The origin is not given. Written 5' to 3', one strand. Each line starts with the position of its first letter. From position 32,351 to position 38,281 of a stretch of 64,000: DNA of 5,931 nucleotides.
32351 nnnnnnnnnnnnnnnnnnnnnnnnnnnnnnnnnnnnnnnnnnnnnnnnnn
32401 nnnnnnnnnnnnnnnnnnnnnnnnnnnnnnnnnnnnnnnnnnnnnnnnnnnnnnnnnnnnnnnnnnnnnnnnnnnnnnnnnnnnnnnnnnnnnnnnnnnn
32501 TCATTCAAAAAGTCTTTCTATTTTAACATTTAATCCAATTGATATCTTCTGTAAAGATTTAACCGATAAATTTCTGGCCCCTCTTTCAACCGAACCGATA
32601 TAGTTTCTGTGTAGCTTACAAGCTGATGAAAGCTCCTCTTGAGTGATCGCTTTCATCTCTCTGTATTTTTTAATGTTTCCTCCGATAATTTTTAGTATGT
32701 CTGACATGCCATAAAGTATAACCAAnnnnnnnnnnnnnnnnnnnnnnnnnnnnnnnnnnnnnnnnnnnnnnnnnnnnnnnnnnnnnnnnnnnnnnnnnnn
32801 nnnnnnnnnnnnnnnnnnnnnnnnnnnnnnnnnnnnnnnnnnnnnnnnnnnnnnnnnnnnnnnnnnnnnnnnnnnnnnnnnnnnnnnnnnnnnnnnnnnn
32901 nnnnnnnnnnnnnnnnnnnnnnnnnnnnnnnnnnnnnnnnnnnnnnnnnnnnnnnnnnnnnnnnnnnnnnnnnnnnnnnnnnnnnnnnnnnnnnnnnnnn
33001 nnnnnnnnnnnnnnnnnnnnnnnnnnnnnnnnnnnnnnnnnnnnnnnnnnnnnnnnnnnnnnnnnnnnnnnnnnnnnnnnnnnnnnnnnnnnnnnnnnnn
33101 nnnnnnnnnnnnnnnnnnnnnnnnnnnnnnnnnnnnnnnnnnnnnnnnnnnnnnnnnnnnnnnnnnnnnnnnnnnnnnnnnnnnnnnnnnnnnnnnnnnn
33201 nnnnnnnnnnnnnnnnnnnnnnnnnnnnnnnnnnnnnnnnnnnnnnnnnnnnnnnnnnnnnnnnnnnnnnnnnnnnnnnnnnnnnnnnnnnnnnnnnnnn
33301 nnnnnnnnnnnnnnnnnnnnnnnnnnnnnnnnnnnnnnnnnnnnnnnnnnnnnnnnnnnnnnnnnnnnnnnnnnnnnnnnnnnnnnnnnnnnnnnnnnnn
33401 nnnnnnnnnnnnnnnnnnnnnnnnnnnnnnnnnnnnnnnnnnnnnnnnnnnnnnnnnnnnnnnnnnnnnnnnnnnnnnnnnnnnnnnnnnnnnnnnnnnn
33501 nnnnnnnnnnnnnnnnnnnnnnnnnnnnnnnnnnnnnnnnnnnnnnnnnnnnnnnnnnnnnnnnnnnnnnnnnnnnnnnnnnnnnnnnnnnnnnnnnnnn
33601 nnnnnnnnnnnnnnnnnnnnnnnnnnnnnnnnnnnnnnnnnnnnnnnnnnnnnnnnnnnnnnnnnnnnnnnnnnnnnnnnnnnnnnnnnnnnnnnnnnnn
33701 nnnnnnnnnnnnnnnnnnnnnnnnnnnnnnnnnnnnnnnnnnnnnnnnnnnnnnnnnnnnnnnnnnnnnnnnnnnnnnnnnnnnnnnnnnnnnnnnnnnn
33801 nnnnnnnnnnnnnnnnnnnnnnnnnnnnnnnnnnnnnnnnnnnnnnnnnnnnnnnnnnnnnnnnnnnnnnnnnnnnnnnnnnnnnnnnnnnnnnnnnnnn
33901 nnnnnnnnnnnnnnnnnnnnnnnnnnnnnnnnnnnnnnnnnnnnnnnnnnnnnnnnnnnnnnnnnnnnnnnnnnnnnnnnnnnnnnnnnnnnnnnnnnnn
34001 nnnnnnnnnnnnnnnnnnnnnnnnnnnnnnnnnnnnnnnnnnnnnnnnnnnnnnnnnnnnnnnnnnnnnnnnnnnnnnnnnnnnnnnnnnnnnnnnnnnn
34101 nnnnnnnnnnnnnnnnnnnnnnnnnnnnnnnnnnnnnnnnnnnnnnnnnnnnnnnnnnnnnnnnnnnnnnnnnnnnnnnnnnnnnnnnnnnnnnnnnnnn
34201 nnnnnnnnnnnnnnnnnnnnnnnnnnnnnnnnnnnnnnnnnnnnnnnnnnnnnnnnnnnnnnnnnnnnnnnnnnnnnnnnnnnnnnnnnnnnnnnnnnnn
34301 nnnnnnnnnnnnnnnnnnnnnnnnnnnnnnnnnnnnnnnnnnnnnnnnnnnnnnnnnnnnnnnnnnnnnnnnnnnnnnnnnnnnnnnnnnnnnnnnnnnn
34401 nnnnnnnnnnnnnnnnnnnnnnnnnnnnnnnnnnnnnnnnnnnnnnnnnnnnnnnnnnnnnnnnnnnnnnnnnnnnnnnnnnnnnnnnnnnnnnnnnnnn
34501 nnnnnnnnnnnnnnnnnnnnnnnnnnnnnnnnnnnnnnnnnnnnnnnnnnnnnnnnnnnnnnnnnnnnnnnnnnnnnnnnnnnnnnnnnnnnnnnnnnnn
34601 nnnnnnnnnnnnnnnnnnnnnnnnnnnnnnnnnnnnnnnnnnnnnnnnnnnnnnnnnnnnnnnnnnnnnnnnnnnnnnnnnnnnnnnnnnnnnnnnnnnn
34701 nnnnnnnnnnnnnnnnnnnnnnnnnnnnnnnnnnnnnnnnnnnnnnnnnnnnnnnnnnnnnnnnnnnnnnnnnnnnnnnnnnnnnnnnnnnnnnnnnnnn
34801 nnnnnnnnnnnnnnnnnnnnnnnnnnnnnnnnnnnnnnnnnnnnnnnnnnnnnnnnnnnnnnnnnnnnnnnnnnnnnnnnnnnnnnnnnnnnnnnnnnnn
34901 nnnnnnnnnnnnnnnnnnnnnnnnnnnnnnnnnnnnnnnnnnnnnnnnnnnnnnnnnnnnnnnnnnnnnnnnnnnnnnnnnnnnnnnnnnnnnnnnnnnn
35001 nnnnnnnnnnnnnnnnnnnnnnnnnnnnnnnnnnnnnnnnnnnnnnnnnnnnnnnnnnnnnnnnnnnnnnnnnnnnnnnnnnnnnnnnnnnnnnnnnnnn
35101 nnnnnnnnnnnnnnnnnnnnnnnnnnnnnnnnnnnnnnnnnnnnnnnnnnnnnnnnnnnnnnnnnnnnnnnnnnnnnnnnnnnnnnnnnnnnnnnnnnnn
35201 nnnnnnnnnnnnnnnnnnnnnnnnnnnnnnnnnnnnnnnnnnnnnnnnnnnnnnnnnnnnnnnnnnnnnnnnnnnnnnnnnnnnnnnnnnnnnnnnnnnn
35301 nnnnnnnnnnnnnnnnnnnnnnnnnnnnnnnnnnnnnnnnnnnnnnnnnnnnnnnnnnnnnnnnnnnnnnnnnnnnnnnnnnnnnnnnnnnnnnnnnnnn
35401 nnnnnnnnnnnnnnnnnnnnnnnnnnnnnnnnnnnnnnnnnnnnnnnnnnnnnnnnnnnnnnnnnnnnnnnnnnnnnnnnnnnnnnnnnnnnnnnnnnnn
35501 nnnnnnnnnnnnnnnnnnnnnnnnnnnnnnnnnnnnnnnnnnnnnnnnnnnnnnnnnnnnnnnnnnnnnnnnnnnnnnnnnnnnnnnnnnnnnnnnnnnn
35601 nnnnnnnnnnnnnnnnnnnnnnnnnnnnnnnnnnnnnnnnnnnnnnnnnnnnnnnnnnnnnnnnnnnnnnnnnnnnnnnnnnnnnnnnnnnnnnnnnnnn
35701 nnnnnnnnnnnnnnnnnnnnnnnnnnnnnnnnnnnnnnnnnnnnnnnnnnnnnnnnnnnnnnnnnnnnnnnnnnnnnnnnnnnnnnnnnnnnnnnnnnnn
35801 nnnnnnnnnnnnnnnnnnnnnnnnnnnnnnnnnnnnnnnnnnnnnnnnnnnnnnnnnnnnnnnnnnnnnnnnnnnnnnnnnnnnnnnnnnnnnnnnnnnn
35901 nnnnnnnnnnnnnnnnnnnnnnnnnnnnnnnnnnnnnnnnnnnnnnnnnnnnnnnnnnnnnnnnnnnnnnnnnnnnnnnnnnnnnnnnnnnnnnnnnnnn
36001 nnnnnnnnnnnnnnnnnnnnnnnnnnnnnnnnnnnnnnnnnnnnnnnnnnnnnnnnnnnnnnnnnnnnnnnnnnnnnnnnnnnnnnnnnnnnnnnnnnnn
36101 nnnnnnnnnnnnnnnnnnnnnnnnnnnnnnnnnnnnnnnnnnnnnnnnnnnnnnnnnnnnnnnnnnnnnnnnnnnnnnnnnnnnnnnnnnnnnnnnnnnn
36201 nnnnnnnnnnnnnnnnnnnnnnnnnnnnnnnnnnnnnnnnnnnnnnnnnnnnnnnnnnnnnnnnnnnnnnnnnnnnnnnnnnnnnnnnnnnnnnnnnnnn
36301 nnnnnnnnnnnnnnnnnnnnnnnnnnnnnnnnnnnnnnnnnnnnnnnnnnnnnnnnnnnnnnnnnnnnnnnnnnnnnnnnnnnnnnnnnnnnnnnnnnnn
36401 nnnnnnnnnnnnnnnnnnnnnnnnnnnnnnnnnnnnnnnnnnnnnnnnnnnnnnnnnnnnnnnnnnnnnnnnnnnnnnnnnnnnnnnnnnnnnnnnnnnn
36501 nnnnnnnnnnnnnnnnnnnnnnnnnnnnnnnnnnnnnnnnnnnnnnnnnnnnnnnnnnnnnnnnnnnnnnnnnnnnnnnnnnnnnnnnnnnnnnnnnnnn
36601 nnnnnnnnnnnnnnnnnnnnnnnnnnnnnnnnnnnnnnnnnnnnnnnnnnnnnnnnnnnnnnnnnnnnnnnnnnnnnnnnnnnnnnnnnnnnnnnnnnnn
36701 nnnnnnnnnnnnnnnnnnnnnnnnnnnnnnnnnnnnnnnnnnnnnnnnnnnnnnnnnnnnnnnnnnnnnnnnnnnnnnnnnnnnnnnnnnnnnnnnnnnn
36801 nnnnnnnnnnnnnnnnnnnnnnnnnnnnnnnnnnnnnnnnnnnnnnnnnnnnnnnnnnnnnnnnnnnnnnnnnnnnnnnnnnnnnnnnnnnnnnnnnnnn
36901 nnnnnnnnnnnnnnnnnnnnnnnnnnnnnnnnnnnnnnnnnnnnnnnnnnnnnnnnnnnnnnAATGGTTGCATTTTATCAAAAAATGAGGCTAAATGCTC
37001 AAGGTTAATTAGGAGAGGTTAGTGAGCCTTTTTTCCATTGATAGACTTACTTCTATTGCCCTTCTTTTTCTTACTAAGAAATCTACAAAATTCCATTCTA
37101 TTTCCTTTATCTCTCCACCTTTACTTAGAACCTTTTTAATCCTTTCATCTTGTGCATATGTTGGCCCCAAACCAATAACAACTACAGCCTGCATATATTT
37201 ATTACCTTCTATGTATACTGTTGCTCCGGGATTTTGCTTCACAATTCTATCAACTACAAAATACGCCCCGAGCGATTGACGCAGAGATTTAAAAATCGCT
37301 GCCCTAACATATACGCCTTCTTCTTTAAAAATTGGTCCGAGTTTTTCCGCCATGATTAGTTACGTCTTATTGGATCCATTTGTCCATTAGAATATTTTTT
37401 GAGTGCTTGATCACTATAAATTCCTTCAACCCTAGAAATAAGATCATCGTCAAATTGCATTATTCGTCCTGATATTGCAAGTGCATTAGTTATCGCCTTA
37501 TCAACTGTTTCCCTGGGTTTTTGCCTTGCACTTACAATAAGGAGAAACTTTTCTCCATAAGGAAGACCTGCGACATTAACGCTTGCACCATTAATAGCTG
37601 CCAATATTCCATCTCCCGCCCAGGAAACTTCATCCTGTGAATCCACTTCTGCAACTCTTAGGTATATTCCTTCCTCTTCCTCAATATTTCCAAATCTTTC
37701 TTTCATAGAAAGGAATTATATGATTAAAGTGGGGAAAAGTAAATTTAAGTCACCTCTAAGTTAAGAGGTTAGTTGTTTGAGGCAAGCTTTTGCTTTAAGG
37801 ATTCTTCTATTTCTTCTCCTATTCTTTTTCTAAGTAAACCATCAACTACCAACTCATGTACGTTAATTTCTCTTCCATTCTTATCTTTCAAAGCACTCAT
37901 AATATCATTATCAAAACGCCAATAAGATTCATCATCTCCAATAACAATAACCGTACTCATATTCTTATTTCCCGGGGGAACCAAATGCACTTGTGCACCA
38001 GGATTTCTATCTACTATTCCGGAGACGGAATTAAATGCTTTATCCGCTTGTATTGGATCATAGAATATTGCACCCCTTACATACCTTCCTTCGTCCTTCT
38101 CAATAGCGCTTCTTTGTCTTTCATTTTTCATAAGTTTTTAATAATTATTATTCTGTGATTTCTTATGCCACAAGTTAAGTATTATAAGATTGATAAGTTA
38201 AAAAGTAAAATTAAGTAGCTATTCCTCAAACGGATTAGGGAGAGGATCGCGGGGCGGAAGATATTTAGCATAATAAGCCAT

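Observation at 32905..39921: Ten-gene all-minus-strand block of unannotatable proteins adjacent to the R-M system: a candidate undescribed system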

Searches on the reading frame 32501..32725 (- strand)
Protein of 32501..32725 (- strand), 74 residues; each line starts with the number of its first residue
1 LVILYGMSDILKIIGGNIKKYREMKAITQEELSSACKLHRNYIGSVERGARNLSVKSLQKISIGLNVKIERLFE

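Call 21: search_protein_families(library=pfam, proteins=[window:32501-32725:-], max_evalue=0.01)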
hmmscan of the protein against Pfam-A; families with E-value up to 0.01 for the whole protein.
window:32501-32725:- (74 aa): 3 families
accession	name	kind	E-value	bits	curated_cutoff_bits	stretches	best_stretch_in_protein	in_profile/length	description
PF01381.28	HTH_3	-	6e-12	45.9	23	1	18-71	1-54/55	Helix-turn-helix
PF12844.13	HTH_19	-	0.00019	21.7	30.2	1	17-72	3-58/64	Helix-turn-helix domain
PF13560.12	HTH_31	-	0.002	18.8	27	1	15-53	3-42/64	Helix-turn-helix domain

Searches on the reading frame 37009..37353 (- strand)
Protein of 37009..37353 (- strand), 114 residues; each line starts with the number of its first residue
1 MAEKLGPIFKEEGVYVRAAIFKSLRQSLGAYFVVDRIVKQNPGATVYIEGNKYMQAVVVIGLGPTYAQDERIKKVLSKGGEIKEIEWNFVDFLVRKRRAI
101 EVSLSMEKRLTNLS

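Call 3: search_protein_families(library=pfam, proteins=[window:37009-37353:-], max_evalue=1)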
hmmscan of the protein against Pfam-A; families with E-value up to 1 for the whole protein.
window:37009-37353:- (114 aa): 0 families

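Call 4: search_protein_families(library=ncbifam, proteins=[window:37009-37353:-], max_evalue=1)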
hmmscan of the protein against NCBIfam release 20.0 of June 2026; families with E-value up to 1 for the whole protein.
window:37009-37353:- (114 aa): 0 families

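Call 5: search_protein_families(library=padloc, proteins=[window:37009-37353:-], max_evalue=1)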
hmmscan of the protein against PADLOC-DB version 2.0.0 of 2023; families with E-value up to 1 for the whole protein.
window:37009-37353:- (114 aa): 0 families

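Call 6: search_protein_families(library=phrogs, proteins=[window:37009-37353:-], max_evalue=1)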
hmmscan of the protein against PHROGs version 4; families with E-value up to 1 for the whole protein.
window:37009-37353:- (114 aa): 1 family
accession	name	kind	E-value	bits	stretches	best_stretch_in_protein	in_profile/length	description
phrog_5546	-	unknown function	0.084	14.1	1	31-61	13-42/70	-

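Call 66: search_solved_structures(query=A4, max_evalue=10)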
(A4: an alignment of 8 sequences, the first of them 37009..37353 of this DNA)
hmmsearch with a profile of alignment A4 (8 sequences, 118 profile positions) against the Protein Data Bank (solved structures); distinct sequences matched with E-value up to 10: 16.
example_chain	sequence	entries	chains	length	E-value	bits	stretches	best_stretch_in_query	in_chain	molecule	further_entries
1h6k_X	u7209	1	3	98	0.23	14.6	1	58-115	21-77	20 KDA NUCLEAR CAP BINDING PROTEIN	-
4dwr_B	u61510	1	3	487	0.31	14.2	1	13-46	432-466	tRNA-splicing ligase RtcB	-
1uc2_A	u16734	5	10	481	0.31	14.2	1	13-46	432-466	hypothetical protein PH1602 | tRNA-splicing ligase RtcB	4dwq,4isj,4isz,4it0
7lfq_A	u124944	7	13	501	0.34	14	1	13-46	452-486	RNA-splicing ligase RtcB | tRNA-splicing ligase RtcB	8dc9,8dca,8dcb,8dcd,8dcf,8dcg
6yqx_A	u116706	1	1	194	0.35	14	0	69-96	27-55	de novo designed TIM barrel DeNovoTIM13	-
1h2t_Z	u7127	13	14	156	0.45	13.6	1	58-113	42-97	20 KDA NUCLEAR CAP BINDING PROTEIN | Nuclear cap-binding protein subunit 2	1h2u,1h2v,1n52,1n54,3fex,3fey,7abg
5oo6_B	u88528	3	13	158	0.46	13.6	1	58-113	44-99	Nuclear cap-binding protein subunit 2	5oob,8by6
4oec_A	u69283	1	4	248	0.48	13.6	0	76-103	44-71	Glycerophosphoryl diester phosphodiesterase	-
7p12_A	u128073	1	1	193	0.49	13.5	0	71-96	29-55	DeNovoTIM13-SB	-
6d0y_A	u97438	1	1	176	0.58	13.3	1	58-98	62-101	Nuclear cap-binding protein subunit 2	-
6wvs_A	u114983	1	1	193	0.62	13.2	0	68-96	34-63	DeNovoTIM15 hyperstable de novo TIM barrel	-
9jix_A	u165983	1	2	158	0.92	12.6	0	7-51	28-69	De Novo Designed ATPase, PL2x4_2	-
9h4p_BD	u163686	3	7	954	0.93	12.6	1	34-105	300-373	Baseplate hub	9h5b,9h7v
1obx_A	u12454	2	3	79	1.1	12.4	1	56-86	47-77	SYNTENIN 1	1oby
1nte_A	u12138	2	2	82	1.1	12.3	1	55-86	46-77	Syntenin 1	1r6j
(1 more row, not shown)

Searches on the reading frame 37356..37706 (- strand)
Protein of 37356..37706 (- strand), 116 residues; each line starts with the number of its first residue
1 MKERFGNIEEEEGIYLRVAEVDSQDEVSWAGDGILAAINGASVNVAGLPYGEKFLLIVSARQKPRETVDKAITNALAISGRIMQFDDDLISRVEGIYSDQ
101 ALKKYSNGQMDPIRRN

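Call 3: search_protein_families(library=pfam, proteins=[window:37356-37706:-], max_evalue=1)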
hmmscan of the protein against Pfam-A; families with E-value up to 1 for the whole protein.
window:37356-37706:- (116 aa): 0 families

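Call 4: search_protein_families(library=ncbifam, proteins=[window:37356-37706:-], max_evalue=1)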
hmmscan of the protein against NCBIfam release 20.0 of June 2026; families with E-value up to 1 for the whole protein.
window:37356-37706:- (116 aa): 2 families
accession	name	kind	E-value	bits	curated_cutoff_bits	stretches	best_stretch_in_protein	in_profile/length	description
NF041349.1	XopI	equivalog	0.015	14.1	800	1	17-78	224-287/453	type III secretion system effector F-box protein XopI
NF041490.1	trans_reg_SutA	equivalog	0.11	13.3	145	1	10-90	16-93/109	dormancy-specific transcriptional regulator SutA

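Call 5: search_protein_families(library=padloc, proteins=[window:37356-37706:-], max_evalue=1)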
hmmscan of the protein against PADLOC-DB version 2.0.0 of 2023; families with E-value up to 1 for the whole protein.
window:37356-37706:- (116 aa): 0 families

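Call 6: search_protein_families(library=phrogs, proteins=[window:37356-37706:-], max_evalue=1)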
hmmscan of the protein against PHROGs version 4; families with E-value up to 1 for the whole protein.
window:37356-37706:- (116 aa): 0 families

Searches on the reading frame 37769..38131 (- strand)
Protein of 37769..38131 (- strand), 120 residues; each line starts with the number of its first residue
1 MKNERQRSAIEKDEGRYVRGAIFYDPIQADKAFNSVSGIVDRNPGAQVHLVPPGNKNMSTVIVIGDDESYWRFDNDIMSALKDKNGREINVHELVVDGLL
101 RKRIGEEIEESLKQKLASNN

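Call 3: search_protein_families(library=pfam, proteins=[window:37769-38131:-], max_evalue=1)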
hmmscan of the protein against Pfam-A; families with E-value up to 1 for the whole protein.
window:37769-38131:- (120 aa): 0 families

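Call 4: search_protein_families(library=ncbifam, proteins=[window:37769-38131:-], max_evalue=1)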
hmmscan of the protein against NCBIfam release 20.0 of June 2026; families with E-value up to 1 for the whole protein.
window:37769-38131:- (120 aa): 1 family
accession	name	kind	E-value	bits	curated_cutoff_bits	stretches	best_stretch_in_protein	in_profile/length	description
TIGR02670.1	cas_csx8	equivalog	0.071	12.1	201.75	1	72-118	322-368/441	type I CRISPR-associated protein Cas8a1/Csx8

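Call 5: search_protein_families(library=padloc, proteins=[window:37769-38131:-], max_evalue=1)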
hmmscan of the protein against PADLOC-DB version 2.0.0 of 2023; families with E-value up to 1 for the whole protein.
window:37769-38131:- (120 aa): 1 family
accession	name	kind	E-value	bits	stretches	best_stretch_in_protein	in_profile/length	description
PDLC00968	Cas8a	-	0.019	12.1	1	72-118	322-368/441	"CRISPR-associated protein Cas8a1/Csx8, subtype I"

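Call 6: search_protein_families(library=phrogs, proteins=[window:37769-38131:-], max_evalue=1)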
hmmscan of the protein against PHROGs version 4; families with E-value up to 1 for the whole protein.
window:37769-38131:- (120 aa): 1 family
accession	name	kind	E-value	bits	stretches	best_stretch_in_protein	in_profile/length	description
phrog_14747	-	unknown function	0.0026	19.4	1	24-97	4-72/121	-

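Call 55: find_related_loci(query=A1, collection=metagenome_contigs, flank=10000)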
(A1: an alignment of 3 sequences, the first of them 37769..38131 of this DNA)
Query A1 (120 aa) in metagenome_contigs; peptide patterns used: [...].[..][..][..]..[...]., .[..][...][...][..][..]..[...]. (x = any residue, [..] = any of these).
309 stretches matched a pattern, but none encodes a relative of the query by tblastn (E <= 1e-3).

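Call 78: predict_structure(alignment_id=A1)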
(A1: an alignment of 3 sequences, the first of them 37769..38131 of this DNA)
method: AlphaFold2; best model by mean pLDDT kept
length: 120 residues; sequences in the alignment: 3
mean_pLDDT: 80.5   pTM: 0.69
mean pLDDT of the five models: 80.5, 75.1, 71.8, 62.8, 59.9
residues with pLDDT >= 90: 39; 70-90: 60; 50-70: 8; < 50: 13
segments of 3 or more residues with pLDDT < 50: 1-13
pLDDT, mean of each block of 10 residues (from residue 1): 37 71 92 93 85 73 85 91 92 84 84 81
secondary structure, 60 per line:
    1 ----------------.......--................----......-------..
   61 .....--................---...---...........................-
elements in order: E17-23 H26-41 E46-51 E59-65 H68-83 E87-89 H93-119
